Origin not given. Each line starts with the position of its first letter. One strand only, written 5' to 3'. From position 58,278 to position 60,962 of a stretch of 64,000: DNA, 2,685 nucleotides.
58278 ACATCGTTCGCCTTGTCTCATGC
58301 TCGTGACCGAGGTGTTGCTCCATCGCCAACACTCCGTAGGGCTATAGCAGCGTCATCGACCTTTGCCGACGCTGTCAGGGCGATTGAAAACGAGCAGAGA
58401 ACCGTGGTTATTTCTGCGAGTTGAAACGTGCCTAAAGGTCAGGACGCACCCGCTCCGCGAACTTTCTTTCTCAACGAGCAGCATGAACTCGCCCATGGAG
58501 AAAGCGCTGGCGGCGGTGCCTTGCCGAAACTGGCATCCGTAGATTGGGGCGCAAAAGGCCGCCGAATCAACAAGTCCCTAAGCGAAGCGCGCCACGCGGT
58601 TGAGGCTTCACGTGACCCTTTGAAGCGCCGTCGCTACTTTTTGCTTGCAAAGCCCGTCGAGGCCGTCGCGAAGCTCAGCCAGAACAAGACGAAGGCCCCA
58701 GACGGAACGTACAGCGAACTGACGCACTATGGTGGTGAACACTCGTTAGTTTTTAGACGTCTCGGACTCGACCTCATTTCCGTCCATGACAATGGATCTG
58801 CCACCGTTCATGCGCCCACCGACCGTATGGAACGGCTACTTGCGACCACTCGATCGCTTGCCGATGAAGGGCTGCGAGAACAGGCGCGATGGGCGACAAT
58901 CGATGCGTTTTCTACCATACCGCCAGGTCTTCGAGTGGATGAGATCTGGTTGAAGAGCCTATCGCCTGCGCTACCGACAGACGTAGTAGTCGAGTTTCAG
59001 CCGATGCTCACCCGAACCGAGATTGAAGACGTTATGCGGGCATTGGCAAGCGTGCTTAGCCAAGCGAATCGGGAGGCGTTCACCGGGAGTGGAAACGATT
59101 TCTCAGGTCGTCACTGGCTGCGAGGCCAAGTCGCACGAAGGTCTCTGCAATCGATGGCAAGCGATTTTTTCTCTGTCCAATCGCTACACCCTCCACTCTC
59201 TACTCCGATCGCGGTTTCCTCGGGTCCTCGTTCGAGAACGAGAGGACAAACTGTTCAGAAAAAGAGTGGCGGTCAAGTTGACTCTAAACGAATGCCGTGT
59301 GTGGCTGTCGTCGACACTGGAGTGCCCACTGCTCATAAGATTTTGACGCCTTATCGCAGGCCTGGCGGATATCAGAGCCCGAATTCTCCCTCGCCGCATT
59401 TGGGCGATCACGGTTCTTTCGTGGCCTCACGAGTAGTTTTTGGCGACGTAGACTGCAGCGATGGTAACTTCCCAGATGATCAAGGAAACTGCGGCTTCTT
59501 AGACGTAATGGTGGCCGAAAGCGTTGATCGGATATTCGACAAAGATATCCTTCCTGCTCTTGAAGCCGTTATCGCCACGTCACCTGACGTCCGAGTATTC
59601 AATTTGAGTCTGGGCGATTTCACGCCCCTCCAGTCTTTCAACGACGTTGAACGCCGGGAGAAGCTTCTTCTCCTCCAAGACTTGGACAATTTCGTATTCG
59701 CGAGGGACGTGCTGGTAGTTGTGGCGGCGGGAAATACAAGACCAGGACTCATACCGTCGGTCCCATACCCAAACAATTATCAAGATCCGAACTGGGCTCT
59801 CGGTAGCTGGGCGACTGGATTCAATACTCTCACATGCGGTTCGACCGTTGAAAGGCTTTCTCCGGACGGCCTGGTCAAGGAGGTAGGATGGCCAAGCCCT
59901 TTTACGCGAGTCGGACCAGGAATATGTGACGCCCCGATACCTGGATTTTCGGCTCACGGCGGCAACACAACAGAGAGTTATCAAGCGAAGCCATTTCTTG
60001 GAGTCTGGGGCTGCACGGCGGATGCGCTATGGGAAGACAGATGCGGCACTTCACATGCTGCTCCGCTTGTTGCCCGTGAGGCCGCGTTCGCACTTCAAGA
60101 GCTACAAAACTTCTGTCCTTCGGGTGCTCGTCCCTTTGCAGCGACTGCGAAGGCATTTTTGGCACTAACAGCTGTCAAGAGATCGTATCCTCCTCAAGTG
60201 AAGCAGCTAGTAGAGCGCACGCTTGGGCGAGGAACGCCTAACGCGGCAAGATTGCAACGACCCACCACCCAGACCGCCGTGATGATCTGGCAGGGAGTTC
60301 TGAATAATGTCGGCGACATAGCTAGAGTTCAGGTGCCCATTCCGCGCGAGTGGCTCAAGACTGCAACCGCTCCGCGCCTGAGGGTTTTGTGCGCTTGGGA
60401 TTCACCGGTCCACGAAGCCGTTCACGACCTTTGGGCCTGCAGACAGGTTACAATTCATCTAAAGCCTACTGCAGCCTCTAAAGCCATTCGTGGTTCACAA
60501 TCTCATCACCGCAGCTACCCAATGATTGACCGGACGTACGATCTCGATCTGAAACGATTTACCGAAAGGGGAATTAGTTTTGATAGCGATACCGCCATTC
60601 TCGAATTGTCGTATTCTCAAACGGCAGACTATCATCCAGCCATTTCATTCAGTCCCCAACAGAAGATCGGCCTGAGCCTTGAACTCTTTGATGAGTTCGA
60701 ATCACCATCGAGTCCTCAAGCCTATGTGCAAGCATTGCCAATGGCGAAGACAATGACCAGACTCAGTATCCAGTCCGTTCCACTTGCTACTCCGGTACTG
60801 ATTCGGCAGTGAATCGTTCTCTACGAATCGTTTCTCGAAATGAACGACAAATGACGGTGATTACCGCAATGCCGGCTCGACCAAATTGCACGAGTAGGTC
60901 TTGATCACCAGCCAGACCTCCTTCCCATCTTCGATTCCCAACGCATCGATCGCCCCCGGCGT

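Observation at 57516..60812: Coupled AAA+ ATPase and cytoplasmic S8 subtilase on a lower-GC islet: IetAS-like candidate anti-phage system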

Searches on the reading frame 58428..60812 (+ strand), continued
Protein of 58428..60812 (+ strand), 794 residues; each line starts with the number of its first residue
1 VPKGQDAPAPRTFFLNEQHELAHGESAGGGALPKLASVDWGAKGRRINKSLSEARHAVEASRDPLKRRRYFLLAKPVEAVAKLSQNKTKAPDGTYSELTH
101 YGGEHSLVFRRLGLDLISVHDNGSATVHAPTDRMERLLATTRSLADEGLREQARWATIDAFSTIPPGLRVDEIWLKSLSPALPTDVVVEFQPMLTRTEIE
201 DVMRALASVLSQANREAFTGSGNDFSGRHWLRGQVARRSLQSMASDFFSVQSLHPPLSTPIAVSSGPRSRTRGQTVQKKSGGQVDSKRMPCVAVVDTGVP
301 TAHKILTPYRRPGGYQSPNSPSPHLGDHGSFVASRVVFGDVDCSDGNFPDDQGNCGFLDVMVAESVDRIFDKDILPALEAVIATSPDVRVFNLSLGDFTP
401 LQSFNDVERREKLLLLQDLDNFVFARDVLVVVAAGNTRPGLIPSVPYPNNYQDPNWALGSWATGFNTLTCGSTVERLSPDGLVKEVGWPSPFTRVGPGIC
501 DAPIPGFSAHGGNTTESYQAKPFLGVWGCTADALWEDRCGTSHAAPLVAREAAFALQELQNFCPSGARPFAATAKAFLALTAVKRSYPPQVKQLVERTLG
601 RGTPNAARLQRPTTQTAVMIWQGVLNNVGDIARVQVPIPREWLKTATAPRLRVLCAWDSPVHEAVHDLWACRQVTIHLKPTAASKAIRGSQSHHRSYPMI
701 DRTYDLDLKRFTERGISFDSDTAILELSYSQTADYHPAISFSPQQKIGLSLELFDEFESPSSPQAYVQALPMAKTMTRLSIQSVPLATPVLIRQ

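Call 100: search_protein_families(library=pfam, proteins=[L042:10474-11142:-, L042:10614-11150:+, L042:10973-11533:-, L072:8378-9640:-, L072:8479-10185:+, L072:8326-9372:-, L104:1512-2081:+], max_evalue=0.001)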
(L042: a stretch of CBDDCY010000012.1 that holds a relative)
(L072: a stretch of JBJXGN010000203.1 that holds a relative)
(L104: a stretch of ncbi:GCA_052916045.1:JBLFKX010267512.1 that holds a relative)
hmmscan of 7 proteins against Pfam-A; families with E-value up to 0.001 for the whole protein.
L042:10474-11142:- (223 aa): 0 families

L042:10614-11150:+ (179 aa): 0 families

L042:10973-11533:- (187 aa): 9 families
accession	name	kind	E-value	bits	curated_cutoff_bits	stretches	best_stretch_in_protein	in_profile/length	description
PF13592.12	HTH_33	-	5.3e-16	58.4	25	1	108-164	3-59/60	Winged helix-turn helix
PF13565.12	HTH_32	-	3.7e-15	56.7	33.7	1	56-135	1-72/73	Homeodomain-like domain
PF13384.12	HTH_23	-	1.6e-10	40.9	24.6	1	26-73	3-50/50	Homeodomain-like domain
PF13551.12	HTH_29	-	4.7e-10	39.8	28.1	1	30-88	1-62/64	Winged helix-turn helix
PF13518.12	HTH_28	-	8.3e-10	39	25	1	29-78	1-50/52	Helix-turn-helix domain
PF01381.28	HTH_3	-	6.3e-05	23.4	23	1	32-65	2-34/55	Helix-turn-helix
PF02796.21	HTH_7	-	0.00014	22.4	23.8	0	33-57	14-38/45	Helix-turn-helix domain of resolvase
PF01527.26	HTH_Tnp_1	-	0.00065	20.3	24.1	1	30-80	12-58/75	Transposase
PF06056.18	Terminase_5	-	0.00077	19.8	20.3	1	30-79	3-52/58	Putative ATPase subunit of terminase (gpP-like)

L072:8378-9640:- (421 aa): 0 families

L072:8479-10185:+ (569 aa): 0 families

L072:8326-9372:- (349 aa): 3 families
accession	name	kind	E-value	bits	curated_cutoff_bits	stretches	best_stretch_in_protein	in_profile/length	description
PF00665.32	rve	-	9.1e-21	74.5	32.6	1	120-220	2-101/102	Integrase core domain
PF13683.12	rve_3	-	5.1e-11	42.6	26.5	1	210-271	2-63/67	Integrase core domain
PF13565.12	HTH_32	-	6.7e-06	27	33.7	1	38-94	19-73/73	Homeodomain-like domain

L104:1512-2081:+ (190 aa): 0 families

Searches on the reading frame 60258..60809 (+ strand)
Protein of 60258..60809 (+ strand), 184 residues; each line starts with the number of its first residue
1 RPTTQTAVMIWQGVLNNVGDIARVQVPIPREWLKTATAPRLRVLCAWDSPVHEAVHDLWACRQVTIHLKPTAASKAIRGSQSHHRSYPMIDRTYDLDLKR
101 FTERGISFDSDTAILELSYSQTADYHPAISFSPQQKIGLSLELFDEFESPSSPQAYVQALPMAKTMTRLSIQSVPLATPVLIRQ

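Call 73: search_protein_families(library=padloc, proteins=[window:60258-60809:+], max_evalue=1)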
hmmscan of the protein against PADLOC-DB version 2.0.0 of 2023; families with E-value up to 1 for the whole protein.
window:60258-60809:+ (184 aa): 1 family
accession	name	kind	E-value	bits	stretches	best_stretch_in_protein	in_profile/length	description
PDLC04233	IetS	-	0.013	11.6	1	3-81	695-769/855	-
